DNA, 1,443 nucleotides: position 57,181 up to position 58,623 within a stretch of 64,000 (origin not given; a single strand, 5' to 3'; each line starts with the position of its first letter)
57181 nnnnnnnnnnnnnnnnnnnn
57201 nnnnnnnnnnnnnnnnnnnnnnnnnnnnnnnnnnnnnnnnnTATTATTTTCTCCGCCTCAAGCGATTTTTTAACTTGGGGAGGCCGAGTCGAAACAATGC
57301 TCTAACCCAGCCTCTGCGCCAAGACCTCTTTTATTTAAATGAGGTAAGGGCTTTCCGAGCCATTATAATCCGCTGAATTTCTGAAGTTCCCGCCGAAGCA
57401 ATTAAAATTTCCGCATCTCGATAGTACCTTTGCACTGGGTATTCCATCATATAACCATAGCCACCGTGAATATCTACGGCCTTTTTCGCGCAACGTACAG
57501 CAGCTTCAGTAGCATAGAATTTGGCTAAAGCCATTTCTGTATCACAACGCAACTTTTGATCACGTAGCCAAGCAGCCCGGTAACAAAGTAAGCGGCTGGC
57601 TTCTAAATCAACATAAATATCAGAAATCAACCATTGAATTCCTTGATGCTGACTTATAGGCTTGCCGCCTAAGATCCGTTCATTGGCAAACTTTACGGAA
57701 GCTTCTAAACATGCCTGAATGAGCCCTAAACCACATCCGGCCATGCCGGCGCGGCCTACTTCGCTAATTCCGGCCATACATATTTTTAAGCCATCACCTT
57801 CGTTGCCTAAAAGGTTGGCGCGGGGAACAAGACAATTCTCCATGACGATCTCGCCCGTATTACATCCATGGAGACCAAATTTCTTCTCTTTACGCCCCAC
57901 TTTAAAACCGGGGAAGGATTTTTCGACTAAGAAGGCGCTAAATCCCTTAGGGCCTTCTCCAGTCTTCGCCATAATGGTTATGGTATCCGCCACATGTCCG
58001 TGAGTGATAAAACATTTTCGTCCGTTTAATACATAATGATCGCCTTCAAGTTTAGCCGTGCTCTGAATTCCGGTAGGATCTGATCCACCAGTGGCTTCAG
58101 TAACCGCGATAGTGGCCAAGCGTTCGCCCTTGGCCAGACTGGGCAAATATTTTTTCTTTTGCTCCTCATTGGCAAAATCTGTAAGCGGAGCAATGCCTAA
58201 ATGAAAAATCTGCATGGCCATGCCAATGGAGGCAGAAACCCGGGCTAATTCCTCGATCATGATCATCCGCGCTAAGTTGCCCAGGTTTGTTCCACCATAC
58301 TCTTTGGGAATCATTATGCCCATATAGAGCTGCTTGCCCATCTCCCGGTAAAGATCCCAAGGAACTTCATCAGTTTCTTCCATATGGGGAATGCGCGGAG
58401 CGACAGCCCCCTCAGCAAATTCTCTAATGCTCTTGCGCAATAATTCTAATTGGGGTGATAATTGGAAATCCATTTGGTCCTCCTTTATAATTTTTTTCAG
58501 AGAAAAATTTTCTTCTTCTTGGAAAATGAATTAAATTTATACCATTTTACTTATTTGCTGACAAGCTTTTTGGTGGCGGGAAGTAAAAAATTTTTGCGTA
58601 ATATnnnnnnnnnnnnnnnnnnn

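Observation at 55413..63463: Two EtfAB pairs flanking a fused cytochrome-b/HdrD-like FeS oxidoreductase plus a membrane-anchored heptaheme cytochrome c: Tmc/Hmc-like transmembrane conduit wired to beta-oxidation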

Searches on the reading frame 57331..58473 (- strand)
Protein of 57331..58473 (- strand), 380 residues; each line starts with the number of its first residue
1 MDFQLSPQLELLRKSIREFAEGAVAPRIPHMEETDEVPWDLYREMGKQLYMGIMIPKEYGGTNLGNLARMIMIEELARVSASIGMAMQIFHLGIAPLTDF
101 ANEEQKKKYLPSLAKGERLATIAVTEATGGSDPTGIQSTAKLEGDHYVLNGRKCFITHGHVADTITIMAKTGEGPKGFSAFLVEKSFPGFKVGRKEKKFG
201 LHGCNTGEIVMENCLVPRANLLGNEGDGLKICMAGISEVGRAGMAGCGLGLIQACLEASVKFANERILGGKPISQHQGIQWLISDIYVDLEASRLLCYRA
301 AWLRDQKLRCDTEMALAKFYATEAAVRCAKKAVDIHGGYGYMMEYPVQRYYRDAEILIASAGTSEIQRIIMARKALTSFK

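Call 3: search_protein_families(library=pfam, proteins=[window:57331-58473:-], max_evalue=0.01)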
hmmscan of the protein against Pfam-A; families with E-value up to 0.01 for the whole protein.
window:57331-58473:- (380 aa): 4 families
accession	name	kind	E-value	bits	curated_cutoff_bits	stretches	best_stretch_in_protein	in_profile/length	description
PF00441.29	Acyl-CoA_dh_1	-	2.1e-43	148.5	22.4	1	226-375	1-149/150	Acyl-CoA dehydrogenase, C-terminal domain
PF02771.21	Acyl-CoA_dh_N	-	7.8e-32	110.4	22.9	1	7-117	2-113/113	Acyl-CoA dehydrogenase, N-terminal domain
PF02770.24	Acyl-CoA_dh_M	-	6.1e-26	90.9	33.3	1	122-214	2-97/97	Acyl-CoA dehydrogenase, middle domain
PF08028.16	Acyl-CoA_dh_2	-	1.1e-19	71.5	22.7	1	243-358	2-127/134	Acyl-CoA dehydrogenase, C-terminal domain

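Call 4: search_protein_families(library=ncbifam, proteins=[window:57331-58473:-], max_evalue=0.01)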
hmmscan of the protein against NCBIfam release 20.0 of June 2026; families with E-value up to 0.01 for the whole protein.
window:57331-58473:- (380 aa): 23 families
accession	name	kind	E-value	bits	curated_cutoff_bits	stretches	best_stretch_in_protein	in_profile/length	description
NF042972.1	AcrlCoAredClosAcrC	equivalog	6.7e-114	380.5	640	1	1-376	1-377/378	acryloyl-CoA reductase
NF045552.1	GlutCoADH_Des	equivalog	7.3e-94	315.1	470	1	1-376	1-380/387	glutaryl-CoA dehydrogenase Acd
NF043006.1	CyhCrbnylCoADH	equivalog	1.8e-81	274.1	650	1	9-374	8-374/380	cyclohexane-1-carbonyl-CoA dehydrogenase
NF058590.1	AcCoDHFadEBacil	equivalog_domain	6.7e-77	259.4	600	1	10-373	26-408/586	acyl-CoA dehydrogenase FadE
NF053553.1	prodigi_MBC_PigA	equivalog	8.5e-72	242.4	500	1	1-374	1-378/381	prodigiosin MBC biosynthesis dehydrogenase PigA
NF045652.1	ProlPCPDhRedW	equivalog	3.2e-69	233.5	650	1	8-374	3-372/376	L-prolyl-[peptidyl-carrier protein] dehydrogenase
NF042439.1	SulpropCoADesulf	equivalog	6.1e-69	232.6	600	1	14-377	2-372/379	3-sulfinopropanoyl-CoA desulfinase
NF008997.0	PRK12341.1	equivalog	8.7e-59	199.5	537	1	1-379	1-380/382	acyl-CoA dehydrogenase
TIGR03207.1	cyc_hxne_CoA_dh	equivalog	5.1e-56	190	575.35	1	5-374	1-370/372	cyclohexanecarboxyl-CoA dehydrogenase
NF002885.1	PRK03354.1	equivalog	9.9e-52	176.2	540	1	1-380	1-378/378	crotonobetainyl-CoA dehydrogenase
NF052270.1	Staph_DH_FadE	equivalog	8.6e-42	143.3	600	1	14-374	30-392/400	acyl-CoA dehydrogenase FadE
NF007000.1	PRK09463.1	subfamily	9.1e-29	100.3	600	1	33-371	70-430/726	acyl-CoA dehydrogenase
NF049984.1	Rv1679_FadE16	equivalog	1e-25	90.8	600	1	49-363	37-353/371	Rv1679 family acyl-CoA dehydrogenase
TIGR03203.1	pimD_small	equivalog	2.3e-25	89.5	652.7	1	2-364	1-365/378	pimeloyl-CoA dehydrogenase small subunit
TIGR04022.1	sulfur_SfnB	equivalog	3.1e-24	85.6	430.9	1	32-355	29-360/391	SfnB family sulfur acquisition oxidoreductase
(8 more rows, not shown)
